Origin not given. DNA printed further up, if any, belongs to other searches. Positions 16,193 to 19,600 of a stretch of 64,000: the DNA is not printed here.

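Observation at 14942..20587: Four-gene envelope operon: MprF/YbhN-type flippase-like protein, giant ABCG-type transporter with TerB-like head and ~240-aa outer loop, lipoprotein, small secreted protein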

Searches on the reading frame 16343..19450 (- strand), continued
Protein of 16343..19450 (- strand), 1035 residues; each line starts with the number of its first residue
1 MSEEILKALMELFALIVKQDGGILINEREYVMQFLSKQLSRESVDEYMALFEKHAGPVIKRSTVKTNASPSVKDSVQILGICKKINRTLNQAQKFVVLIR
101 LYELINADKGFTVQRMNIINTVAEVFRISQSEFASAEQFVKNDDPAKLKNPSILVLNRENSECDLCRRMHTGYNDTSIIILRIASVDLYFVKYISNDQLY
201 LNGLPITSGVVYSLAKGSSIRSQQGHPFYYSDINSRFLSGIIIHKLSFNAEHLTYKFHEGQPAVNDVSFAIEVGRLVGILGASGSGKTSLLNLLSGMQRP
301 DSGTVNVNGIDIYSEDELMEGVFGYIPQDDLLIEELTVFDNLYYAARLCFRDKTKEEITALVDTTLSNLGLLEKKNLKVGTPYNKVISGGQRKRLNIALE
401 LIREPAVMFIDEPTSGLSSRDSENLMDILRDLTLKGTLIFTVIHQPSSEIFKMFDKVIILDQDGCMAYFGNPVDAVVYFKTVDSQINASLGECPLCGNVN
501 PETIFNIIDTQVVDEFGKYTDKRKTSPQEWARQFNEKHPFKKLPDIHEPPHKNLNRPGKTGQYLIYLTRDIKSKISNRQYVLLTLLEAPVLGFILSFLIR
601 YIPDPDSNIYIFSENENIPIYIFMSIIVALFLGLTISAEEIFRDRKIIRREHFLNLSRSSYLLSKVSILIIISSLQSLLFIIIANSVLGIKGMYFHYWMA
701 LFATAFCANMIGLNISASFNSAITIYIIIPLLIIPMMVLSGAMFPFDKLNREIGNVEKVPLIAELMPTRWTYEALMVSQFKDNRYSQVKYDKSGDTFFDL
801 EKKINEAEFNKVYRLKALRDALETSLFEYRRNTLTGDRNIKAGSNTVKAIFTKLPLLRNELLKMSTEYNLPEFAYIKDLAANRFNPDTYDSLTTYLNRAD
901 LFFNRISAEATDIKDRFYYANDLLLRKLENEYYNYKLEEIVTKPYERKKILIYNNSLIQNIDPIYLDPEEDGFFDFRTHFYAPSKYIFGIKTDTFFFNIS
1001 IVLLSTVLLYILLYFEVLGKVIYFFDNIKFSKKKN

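Call 27: search_protein_representatives(protein=window:16343-19450:-)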
Query: 1035 residues. Proteins with E-value up to 0.001 (for the whole library): 412332; up to 1e-10: 135882; up to 1e-30: 5261. The best 150 are listed.
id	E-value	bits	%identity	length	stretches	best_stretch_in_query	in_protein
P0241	3.2e-287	971.9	48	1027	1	1-1030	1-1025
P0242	8.5e-283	957.3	47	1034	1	1-1023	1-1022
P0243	9.7e-283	957.1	50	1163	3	70-852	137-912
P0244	9.0e-273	924.1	46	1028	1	1-1033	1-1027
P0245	5.7e-271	918.1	48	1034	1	10-1031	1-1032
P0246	3.7e-262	888.9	45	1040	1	1-1019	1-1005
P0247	1.1e-261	887.4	46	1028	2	1-791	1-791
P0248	2.0e-259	879.9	45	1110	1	1-1032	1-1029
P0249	1.6e-258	876.9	46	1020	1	1-1033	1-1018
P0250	1.8e-256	870.1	44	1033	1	1-1023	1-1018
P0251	8.7e-250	848.0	44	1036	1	10-1026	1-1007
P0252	2.9e-249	846.3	44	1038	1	1-1032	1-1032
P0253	1.9e-248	843.6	44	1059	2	68-1021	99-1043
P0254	3.0e-246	836.3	43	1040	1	1-1022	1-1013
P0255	2.7e-245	833.1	44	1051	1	1-1028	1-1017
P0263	4.9e-233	792.6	43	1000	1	1-1028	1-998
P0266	2.8e-231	786.7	42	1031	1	1-1030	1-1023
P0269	5.8e-227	772.5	40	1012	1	1-1025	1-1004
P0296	5.0e-214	729.6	40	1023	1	1-1030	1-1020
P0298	2.5e-213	727.4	40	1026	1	4-1030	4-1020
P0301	1.6e-211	721.4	38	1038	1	1-1030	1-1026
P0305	9.3e-209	712.2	38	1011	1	2-1025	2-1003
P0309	1.3e-207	708.4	41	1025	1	1-1030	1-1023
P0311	9.0e-207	705.6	39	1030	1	1-1026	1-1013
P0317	1.3e-205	701.7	39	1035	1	1-1031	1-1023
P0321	8.1e-205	699.2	40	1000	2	1-830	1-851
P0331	2.8e-197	674.2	37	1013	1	2-1032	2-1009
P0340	1.2e-193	662.2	36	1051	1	2-1028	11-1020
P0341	1.2e-193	662.2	35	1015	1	1-1028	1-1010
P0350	1.7e-189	648.4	39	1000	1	10-1025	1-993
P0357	1.4e-188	645.4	35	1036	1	11-1032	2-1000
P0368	1.9e-182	625.1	44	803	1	245-1030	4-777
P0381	4.6e-175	600.7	35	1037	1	1-1028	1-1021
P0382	1.1e-173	596.1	35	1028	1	3-1015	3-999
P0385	3.7e-173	594.4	35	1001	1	1-1015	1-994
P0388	1.3e-170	586.0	35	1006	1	1-1026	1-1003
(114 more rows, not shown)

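Call 28: find_related_loci(query=P0341, collection=genome_contigs, flank=6000)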
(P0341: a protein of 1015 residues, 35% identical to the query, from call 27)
Query P0341 (1015 aa) in genome_contigs; peptide patterns used: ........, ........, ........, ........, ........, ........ (x = any residue, [..] = any of these).
22 stretches matched a pattern; 2 encode a relative of the query (tblastn E <= 1e-3); 2 distinct loci.
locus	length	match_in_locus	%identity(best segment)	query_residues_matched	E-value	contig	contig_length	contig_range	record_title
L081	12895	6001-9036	31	1-1010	1e-169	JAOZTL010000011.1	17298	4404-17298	MAG: Bacteroidales bacterium isolate GMC7.metabat2.74_sub GMC7_1176_length_17298_cov_6.233370, whole genome shotgun sequ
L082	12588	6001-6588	23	266-475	5e-7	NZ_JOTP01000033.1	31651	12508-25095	Bacillus zhangzhouensis strain DW5-4 contig33, whole genome shotgun sequence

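Call 30: find_related_loci(query=A3, collection=genome_contigs, flank=6000)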
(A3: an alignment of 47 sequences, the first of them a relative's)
Query A3 (1037 aa) in genome_contigs; peptide patterns used: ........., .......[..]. (x = any residue, [..] = any of these).
600 stretches matched a pattern (row limit reached: there are more); 599 encode a relative of the query (tblastn E <= 1e-3); the best 80 are kept; 80 distinct loci.
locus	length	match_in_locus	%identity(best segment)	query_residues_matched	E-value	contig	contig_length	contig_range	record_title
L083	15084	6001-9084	48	1-1027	0e+0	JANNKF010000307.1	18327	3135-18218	MAG: Bacteroidales bacterium isolate SOY_4_C_metabat_21 SOY_4_C_k141_3367180, whole genome shotgun sequence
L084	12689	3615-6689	47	1-1024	0e+0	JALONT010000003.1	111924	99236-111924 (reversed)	MAG: Bacteroidales bacterium isolate Prado084 scaffold_15, whole genome shotgun sequence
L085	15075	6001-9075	47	1-1024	0e+0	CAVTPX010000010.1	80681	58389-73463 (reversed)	MAG: uncultured Bacteroidales bacterium isolate MFD00905.bin.1.96 genome assembly, contig: contig_35064, whole genome sh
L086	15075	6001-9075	47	1-1024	0e+0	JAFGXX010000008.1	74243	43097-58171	MAG: Bacteroidales bacterium isolate ZodW_Metabat.7 k87_147307, whole genome shotgun sequence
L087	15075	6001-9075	48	1-1024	0e+0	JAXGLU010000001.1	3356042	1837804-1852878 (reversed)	MAG: Bacteroidales bacterium isolate AnMBR.bin216 bin216_1, whole genome shotgun sequence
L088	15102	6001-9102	46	1-1030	0e+0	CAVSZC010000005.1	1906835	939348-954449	MAG: uncultured Bacteroidales bacterium isolate MFD04716.bin.1.420 genome assembly, contig: contig_34471, whole genome s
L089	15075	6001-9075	47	1-1024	0e+0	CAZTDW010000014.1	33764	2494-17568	MAG TPA_asm: uncultured Rikenellaceae bacterium isolate binchicken_co22_24 genome assembly, contig: NODE_1371_length_337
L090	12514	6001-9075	46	1-1024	0e+0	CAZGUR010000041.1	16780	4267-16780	MAG TPA_asm: uncultured Rikenellaceae bacterium isolate SRP332253_co2_81 genome assembly, contig: NODE_3243_length_16780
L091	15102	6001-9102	46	1-1030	0e+0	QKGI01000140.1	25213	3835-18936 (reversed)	MAG: Bacteroidetes bacterium isolate SZUA-524 scaffold_4528, whole genome shotgun sequence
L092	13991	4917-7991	46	1-1024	0e+0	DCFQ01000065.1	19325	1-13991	MAG TPA_asm: Bacteroidales bacterium UBA1800 UBA1800_contig_34240, whole genome shotgun sequence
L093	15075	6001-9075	47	1-1024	0e+0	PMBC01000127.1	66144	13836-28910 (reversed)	MAG: Bacteroidales bacterium isolate fen_964 73.20120700_E3M.88_contig_49010, whole genome shotgun sequence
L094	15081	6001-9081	44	1-1026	0e+0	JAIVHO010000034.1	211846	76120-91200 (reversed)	MAG: Bacteroidales bacterium isolate MAG2 MTG2_23, whole genome shotgun sequence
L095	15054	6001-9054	45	1-1018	0e+0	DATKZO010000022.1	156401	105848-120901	MAG TPA_asm: Bacteroidales bacterium isolate SMAG_U14247 k141_2436887, whole genome shotgun sequence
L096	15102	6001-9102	45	1-1030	0e+0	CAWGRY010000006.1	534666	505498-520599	MAG: uncultured Bacteroidales bacterium isolate MFD05942.bin.1.444 genome assembly, contig: contig_38270, whole genome s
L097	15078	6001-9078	46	1-1025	0e+0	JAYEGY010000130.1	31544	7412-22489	MAG: Bacteroidota bacterium isolate MAG233 MAG233_130, whole genome shotgun sequence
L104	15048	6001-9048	40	1-1015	0e+0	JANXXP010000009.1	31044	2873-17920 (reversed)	MAG: Bacteroidetes bacterium isolate GL140_3_metabat_15_sub GL140_3_k141_2837135, whole genome shotgun sequence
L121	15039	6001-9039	38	1-1021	0e+0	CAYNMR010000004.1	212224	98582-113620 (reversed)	MAG TPA_asm: uncultured Vicingus sp. isolate binchicken_co179_110 genome assembly, contig: NODE_274_length_212224_cov_8.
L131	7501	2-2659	41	123-1015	0e+0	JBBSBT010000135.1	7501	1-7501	MAG: Bacteroidales bacterium isolate La6_metabat2.179 La6_metabat2.179_K_3283464_L_7501_cov_65.5338, whole genome shotgu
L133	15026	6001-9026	52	1-1027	0e+0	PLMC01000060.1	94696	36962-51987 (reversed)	MAG: Bacteroidales bacterium isolate fen_982 73.20120800_E3S.3_contig_1776, whole genome shotgun sequence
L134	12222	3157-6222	37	1-1021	0e+0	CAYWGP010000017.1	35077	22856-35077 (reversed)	MAG TPA_asm: uncultured Bacteroides sp. isolate binchicken_co231_94 genome assembly, contig: k141_2767893, whole genome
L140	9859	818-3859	38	1-1021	0e+0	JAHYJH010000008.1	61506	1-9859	MAG: Vicingaceae bacterium isolate KA17 NODE_295_length_61506_cov_7.179964, whole genome shotgun sequence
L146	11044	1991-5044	37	1-1020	0e+0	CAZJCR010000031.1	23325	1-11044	MAG TPA_asm: uncultured Bacteroidales bacterium isolate SRP192927_co6_181 genome assembly, contig: NODE_4506_length_2332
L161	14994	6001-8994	37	1-1005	0e+0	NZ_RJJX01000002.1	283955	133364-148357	Ancylomarina longa strain T3-2 S1-C scaffold_1, whole genome shotgun sequence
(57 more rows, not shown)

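Call 35: search_protein_families(library=pfam, alignment_id=A3, max_evalue=0.5)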
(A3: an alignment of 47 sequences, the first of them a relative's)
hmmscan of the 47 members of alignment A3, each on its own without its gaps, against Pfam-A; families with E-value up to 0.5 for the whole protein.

A. member 1, P0381 (1037 aa): 12 families
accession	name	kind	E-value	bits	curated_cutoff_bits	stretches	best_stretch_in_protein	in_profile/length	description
PF00005.33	ABC_tran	-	1.2e-28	100.8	25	1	277-430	2-137/137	ABC transporter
PF01061.29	ABC2_membrane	-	7.6e-21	75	26.9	1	582-764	5-187/211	ABC-2 type transporter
PF12698.13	ABC2_membrane_3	-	1.9e-07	31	31.6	1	604-763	134-295/347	ABC-2 family transporter protein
PF19055.6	ABC2_membrane_7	-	0.00041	19.8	22.7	1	459-500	1-42/410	ABC-2 type transporter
PF13304.12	AAA_21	-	0.0047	17.5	27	1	289-398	2-109/304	AAA domain, putative AbiEii toxin, Type IV TA system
PF03193.22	RsgA_GTPase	-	0.025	14.8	30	1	270-309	91-129/174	RsgA GTPase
PF13521.12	AAA_28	-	0.05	14.2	27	1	290-316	3-33/164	AAA domain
PF13555.12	AAA_29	-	0.077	13.2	27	1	279-303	17-39/61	P-loop containing region of AAA domain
PF01926.29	MMR_HSR1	-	0.17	12.5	21.9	0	289-309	2-22/113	50S ribosome-binding GTPase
PF05099.18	TerB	-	0.22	12.2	24.4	0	88-139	64-115/118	Tellurite resistance protein TerB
PF01935.23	DUF87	-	0.31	11.5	23.2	0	289-318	26-56/220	Helicase HerA, central domain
PF13401.12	AAA_22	-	0.44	11.3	27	0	286-323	5-33/130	AAA domain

B. families by the number of members that match (of 47 scanned): 79 families (the first 25 are shown)
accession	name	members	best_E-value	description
PF00005.33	ABC_tran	47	2.2e-33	ABC transporter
PF01061.29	ABC2_membrane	47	2.2e-25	ABC-2 type transporter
PF03193.22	RsgA_GTPase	44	4.5e-07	RsgA GTPase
PF19055.6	ABC2_membrane_7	42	1e-09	ABC-2 type transporter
PF13555.12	AAA_29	40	6.5e-05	P-loop containing region of AAA domain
PF13304.12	AAA_21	36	2e-07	AAA domain, putative AbiEii toxin, Type IV TA system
PF01926.29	MMR_HSR1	29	0.0027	50S ribosome-binding GTPase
PF13401.12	AAA_22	29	0.0075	AAA domain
PF13521.12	AAA_28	23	0.0055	AAA domain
PF13191.12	AAA_16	23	0.019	AAA ATPase domain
PF12698.13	ABC2_membrane_3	22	4.8e-10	ABC-2 family transporter protein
PF05099.18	TerB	19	5.3e-13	Tellurite resistance protein TerB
PF03215.21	Rad17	14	5.8e-06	Rad17 P-loop domain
PF13238.12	AAA_18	14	0.022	AAA domain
PF02463.25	SMC_N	12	0.0032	RecF/RecN/SMC N terminal domain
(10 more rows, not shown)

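Call 67: list_cluster_members(proteins=[P0341, P0357, P0381, P0382, P0385, P0388, P0340, P0331, P0305, P0269])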
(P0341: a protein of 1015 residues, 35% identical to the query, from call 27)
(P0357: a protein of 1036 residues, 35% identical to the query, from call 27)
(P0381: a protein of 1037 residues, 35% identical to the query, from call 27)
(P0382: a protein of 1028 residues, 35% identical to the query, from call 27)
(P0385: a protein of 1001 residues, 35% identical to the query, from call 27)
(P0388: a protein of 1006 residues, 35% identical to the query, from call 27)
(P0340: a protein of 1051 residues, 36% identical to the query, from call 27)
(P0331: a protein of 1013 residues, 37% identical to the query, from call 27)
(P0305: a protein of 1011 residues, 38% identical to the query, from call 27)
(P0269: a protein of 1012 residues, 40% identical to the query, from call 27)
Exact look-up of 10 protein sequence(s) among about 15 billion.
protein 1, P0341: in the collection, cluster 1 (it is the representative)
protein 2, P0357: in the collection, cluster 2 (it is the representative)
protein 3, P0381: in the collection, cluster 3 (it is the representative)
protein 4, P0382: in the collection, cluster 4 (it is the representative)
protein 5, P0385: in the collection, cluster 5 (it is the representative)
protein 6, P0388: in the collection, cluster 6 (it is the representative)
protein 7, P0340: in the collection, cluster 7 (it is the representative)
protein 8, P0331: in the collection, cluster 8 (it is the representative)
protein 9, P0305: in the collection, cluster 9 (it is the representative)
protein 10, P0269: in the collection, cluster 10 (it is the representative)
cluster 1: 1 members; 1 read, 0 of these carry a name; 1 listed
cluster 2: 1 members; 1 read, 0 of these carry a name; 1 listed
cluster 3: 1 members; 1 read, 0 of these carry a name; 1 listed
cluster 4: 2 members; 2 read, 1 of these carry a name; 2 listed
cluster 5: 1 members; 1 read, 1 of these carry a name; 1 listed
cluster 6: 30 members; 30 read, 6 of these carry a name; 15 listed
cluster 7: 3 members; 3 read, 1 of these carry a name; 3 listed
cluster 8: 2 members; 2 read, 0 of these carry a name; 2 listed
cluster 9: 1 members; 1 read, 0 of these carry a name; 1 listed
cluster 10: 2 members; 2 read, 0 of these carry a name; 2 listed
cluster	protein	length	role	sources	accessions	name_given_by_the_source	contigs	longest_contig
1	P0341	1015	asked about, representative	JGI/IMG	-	-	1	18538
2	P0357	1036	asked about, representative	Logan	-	-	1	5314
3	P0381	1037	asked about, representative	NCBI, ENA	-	-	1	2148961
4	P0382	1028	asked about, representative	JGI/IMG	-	ABC-type multidrug transport system ATPase subunit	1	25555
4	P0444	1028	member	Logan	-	-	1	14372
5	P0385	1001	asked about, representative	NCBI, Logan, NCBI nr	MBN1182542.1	MAG: ATP-binding cassette domain-containing protein [Bacteroidales bacterium] | ATP-binding cassette domain-containing protein [Bacteroidales bacterium]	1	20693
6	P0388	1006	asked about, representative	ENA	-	-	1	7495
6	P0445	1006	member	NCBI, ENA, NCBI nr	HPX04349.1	MAG TPA: ATP-binding cassette domain-containing protein [Tenuifilaceae bacterium] | ATP-binding cassette domain-containing protein [Tenuifilaceae bacterium]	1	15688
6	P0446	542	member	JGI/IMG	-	hypothetical protein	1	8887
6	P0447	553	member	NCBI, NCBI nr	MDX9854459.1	MAG: ABC transporter permease, partial [Tenuifilaceae bacterium] | ABC transporter permease [Tenuifilaceae bacterium]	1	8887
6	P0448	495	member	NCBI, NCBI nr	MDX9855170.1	MAG: ATP-binding cassette domain-containing protein, partial [Tenuifilaceae bacterium] | ATP-binding cassette domain-containing protein [Tenuifilaceae bacterium]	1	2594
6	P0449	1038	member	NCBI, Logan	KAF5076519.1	Vitamin B12 import ATP-binding protein BtuD [anaerobic digester metagenome]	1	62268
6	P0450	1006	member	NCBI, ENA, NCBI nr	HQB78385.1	MAG TPA: ATP-binding cassette domain-containing protein [Tenuifilaceae bacterium] | ATP-binding cassette domain-containing protein [Tenuifilaceae bacterium]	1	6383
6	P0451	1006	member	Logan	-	-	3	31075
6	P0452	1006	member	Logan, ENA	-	-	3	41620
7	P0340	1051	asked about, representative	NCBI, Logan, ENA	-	-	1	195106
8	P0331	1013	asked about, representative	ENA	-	-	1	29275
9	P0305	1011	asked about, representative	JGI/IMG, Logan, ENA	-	-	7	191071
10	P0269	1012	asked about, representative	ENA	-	-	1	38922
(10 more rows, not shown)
